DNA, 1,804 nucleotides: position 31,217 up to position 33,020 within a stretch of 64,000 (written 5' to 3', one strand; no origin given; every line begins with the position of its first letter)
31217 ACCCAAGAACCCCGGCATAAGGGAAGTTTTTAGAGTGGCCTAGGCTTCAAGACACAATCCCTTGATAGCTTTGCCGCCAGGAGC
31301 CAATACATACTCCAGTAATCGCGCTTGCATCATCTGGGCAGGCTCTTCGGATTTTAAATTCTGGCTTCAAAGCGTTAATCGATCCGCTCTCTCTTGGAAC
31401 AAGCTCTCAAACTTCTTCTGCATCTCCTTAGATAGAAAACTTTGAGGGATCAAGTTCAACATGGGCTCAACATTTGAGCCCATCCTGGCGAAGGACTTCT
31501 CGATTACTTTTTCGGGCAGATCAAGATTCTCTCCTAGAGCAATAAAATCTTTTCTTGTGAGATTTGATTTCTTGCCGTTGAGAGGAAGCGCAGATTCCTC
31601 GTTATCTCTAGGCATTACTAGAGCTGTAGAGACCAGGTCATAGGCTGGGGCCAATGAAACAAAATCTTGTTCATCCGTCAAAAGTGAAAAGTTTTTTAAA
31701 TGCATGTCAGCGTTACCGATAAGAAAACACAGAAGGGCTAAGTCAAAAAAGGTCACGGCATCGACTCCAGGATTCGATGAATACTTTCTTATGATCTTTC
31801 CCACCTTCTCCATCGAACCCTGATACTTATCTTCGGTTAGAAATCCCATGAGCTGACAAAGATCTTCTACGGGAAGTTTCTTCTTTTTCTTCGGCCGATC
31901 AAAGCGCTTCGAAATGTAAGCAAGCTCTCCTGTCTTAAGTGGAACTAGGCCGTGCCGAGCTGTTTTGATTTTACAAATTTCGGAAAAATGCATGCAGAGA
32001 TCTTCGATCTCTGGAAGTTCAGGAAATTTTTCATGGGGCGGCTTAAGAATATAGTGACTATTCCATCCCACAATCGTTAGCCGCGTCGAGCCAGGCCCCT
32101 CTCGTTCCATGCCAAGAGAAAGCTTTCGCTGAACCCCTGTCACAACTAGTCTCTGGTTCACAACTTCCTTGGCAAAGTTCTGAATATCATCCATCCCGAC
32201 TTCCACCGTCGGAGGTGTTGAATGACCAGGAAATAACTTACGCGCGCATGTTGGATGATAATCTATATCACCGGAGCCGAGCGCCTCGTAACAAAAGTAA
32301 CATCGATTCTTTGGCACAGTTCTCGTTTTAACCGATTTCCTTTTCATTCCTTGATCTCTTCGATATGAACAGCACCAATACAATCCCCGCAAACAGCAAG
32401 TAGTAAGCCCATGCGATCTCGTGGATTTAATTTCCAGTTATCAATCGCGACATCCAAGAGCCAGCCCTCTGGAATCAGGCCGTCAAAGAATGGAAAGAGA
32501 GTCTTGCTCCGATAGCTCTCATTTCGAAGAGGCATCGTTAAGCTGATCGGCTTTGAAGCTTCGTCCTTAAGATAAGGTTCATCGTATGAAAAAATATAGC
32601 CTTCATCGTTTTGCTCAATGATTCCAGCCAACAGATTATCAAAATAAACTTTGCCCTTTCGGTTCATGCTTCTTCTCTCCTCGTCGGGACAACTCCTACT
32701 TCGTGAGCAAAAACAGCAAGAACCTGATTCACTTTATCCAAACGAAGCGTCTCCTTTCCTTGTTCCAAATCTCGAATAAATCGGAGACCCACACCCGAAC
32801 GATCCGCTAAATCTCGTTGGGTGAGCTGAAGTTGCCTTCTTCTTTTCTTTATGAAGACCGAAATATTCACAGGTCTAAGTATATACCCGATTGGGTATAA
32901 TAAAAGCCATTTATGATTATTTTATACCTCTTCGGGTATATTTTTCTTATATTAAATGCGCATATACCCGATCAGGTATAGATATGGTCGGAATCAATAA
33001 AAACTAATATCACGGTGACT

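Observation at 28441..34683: Putative genomic island abutting tRNA-Phe: two DUF4143 AAA ATPases flank hipBST, with a 24-nt duplicate of the tRNA 3' end next to the second ATPase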

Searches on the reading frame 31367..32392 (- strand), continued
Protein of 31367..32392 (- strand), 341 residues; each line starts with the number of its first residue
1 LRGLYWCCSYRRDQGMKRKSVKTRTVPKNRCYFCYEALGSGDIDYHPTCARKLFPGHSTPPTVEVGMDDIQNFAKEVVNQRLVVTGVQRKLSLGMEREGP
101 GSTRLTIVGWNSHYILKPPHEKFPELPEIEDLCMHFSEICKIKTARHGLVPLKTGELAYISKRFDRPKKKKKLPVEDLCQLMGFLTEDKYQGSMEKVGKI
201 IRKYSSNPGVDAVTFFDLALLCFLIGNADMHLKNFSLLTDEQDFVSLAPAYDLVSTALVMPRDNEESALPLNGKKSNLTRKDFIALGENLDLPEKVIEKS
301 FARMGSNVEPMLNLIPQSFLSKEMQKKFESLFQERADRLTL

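Call 80: search_solved_structures(query=window:31367-32347:-, max_evalue=1e-10, show_alignments=4)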
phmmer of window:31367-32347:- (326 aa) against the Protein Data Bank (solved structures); distinct sequences matched with E-value up to 1e-10: 6.
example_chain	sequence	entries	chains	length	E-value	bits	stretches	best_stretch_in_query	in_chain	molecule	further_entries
7vkb_A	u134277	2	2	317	4.1e-52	180.5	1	29-325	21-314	HipA_C domain-containing protein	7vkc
8ezr_B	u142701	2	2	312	5e-52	180.2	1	40-325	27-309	HipT(Lp)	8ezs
7wcf_A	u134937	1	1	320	1.5e-51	178.7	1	16-325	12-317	HipA_C domain-containing protein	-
7ab3_C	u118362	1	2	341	9.4e-14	54.5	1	58-309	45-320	HipA_C domain-containing protein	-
7ab4_C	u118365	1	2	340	2e-13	53.4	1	59-309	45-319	HipA_C domain-containing protein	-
7ab5_C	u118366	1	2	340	1e-12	51.1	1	59-309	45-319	HipA_C domain-containing protein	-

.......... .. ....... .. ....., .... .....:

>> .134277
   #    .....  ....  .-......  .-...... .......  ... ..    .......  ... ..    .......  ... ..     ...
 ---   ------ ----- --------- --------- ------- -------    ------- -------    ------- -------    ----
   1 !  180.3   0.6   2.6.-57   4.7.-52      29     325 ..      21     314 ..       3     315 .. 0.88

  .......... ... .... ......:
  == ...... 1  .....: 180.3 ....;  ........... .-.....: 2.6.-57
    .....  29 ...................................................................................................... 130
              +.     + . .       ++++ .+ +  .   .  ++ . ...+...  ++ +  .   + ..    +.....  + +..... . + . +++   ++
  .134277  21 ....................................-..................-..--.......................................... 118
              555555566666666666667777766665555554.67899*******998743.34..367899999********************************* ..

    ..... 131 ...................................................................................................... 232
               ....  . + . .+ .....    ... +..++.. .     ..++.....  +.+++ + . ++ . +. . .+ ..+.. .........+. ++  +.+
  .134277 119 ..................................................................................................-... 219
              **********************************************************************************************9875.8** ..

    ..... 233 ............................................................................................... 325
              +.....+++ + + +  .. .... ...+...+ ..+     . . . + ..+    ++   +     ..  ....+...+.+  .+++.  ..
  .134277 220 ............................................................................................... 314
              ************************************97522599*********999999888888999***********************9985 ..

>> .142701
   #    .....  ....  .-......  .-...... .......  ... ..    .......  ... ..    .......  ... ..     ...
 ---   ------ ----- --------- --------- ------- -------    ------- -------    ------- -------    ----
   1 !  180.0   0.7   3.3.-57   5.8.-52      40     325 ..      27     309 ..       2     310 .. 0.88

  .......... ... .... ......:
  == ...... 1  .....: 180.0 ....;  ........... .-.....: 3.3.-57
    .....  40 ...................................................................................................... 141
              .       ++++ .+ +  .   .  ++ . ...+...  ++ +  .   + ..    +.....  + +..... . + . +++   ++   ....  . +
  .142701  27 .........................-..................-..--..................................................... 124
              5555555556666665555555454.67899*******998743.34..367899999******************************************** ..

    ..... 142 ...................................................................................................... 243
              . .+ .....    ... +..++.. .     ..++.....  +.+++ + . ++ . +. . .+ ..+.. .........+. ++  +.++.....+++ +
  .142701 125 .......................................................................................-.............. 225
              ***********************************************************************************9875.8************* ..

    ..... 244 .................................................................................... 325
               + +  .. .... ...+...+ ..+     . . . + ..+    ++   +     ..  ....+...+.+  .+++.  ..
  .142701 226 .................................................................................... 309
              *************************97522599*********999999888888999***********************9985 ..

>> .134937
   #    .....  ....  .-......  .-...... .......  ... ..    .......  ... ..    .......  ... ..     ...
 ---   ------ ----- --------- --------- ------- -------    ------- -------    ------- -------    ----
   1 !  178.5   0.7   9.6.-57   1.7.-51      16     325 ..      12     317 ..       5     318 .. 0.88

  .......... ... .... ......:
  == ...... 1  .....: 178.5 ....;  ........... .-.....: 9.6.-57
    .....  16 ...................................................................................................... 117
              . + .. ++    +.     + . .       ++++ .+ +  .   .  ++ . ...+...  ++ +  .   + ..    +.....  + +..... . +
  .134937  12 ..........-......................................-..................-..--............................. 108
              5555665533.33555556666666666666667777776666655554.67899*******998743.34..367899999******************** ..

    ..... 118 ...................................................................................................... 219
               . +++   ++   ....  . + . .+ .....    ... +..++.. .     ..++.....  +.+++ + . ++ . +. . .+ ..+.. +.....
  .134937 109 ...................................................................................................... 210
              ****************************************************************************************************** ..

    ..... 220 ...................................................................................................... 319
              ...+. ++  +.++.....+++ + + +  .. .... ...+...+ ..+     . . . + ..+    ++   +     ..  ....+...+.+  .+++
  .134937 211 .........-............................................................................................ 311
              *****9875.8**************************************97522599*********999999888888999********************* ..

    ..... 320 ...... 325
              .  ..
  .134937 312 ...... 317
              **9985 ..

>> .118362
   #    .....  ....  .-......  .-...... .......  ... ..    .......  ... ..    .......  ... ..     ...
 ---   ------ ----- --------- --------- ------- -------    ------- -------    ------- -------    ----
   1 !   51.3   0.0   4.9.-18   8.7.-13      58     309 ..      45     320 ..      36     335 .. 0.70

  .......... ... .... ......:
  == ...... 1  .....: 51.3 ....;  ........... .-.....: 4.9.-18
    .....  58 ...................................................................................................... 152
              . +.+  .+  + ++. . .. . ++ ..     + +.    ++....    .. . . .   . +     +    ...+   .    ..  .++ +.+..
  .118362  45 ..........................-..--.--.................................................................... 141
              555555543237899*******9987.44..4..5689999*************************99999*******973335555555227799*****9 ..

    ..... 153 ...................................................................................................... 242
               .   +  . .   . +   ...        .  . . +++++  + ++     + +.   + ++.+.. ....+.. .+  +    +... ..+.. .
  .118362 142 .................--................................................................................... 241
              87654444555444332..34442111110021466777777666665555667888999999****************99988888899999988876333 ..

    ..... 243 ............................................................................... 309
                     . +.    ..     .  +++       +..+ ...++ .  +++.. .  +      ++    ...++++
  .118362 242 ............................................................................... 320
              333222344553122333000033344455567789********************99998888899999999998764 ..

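Call 86: find_related_loci(query=L100:63-1256:-, collection=viral_contigs, flank=6000)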
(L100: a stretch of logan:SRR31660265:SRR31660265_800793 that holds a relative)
Query L100:63-1256:- (397 aa) in viral_contigs; peptide patterns used: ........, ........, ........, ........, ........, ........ (x = any residue, [..] = any of these).
6 stretches matched a pattern; 1 encode a relative of the query (tblastn E <= 1e-3); 1 distinct loci.
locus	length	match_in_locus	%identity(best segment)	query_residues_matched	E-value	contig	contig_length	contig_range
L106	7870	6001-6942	20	25-342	2e-6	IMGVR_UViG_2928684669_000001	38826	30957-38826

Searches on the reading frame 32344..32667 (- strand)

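Call 7: search_protein_families(library=pfam, proteins=[window:32344-32667:-])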
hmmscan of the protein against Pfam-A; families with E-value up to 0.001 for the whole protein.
window:32344-32667:- (107 aa): 1 family
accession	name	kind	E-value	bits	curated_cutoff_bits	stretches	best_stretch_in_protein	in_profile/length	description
PF13657.11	Couple_hipA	-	3.7e-27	95.2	22.5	1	6-102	2-98/99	HipA N-terminal domain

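Call 27: search_protein_families(library=ncbifam, proteins=[window:32344-32667:-], max_evalue=0.01)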
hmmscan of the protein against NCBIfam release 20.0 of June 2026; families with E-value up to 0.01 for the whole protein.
window:32344-32667:- (107 aa): 1 family
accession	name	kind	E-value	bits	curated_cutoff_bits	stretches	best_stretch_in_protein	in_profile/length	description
TIGR03071.1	couple_hipA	domain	6.7e-32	109.6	27.8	1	5-102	2-100/101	HipA N-terminal domain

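Call 28: search_protein_families(library=padloc, proteins=[window:32344-32667:-], max_evalue=0.01)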
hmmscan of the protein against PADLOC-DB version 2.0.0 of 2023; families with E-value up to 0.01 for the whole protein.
window:32344-32667:- (107 aa): 2 families
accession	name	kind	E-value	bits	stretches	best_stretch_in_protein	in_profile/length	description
PDLC04347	PDC-M03B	-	8.9e-06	23.5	1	15-62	23-69/245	-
PDLC04348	PDC-M03B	-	0.00047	17.9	1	11-65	19-74/248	-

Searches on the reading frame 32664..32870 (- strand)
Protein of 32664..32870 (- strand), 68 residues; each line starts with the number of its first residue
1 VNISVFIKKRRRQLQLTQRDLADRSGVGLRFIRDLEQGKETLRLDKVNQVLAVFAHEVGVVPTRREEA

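Call 7: search_protein_families(library=pfam, proteins=[window:32664-32870:-])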
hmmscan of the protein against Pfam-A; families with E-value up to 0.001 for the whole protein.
window:32664-32870:- (68 aa): 3 families
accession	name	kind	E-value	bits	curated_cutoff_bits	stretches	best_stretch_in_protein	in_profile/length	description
PF01381.28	HTH_3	-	8.9e-08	32.5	23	1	7-53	1-47/55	Helix-turn-helix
PF12844.13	HTH_19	-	1e-05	25.8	30.2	1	6-51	3-48/64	Helix-turn-helix domain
PF13560.12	HTH_31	-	2.5e-05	24.9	27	1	6-53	5-53/64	Helix-turn-helix domain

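Call 27: search_protein_families(library=ncbifam, proteins=[window:32664-32870:-], max_evalue=0.01)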
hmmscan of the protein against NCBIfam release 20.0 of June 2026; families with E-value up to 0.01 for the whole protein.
window:32664-32870:- (68 aa): 6 families
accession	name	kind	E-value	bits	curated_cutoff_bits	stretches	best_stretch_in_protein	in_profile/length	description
TIGR03070.1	couple_hipB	subfamily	1.1e-22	79.7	71.65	1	2-55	2-55/58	type II toxin-antitoxin system Y4mF family antitoxin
NF041951.1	phage_RstR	subfamily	3.7e-05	23.9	80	1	1-53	1-53/108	RstR family transcriptional repressor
NF047948.1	male_kill_WMK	equivalog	6.2e-05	22.6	300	1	7-52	167-212/300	WO male-killing family protein Wmk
NF006015.0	PRK08154.1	subfamily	0.00041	19.6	204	1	7-52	35-83/314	anaerobic benzoate catabolism transcriptional regulator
NF010465.0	PRK13890.1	equivalog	0.002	18.2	96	1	14-48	17-51/121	conjugal transfer protein TrbA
NF007408.0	PRK09943.1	equivalog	0.004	16.7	211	1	8-56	13-61/185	HTH-type transcriptional regulator PuuR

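Call 28: search_protein_families(library=padloc, proteins=[window:32664-32870:-], max_evalue=0.01)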
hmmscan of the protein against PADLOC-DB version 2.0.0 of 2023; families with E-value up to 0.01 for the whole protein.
window:32664-32870:- (68 aa): 5 families
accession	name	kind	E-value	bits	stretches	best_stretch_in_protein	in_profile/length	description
PDLC02926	HTH_VI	-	2.3e-06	25.8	1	3-54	2-53/92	-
PDLC03665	Control_protein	-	0.0025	16.1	1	7-51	13-58/77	control protein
PDLC04142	capH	-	0.0042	16.1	1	7-55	11-59/103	capH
PDLC03668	Control_protein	-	0.005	15.3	1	3-48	9-54/79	control protein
PDLC03949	RmrA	-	0.0051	13.7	1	11-50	11-50/363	-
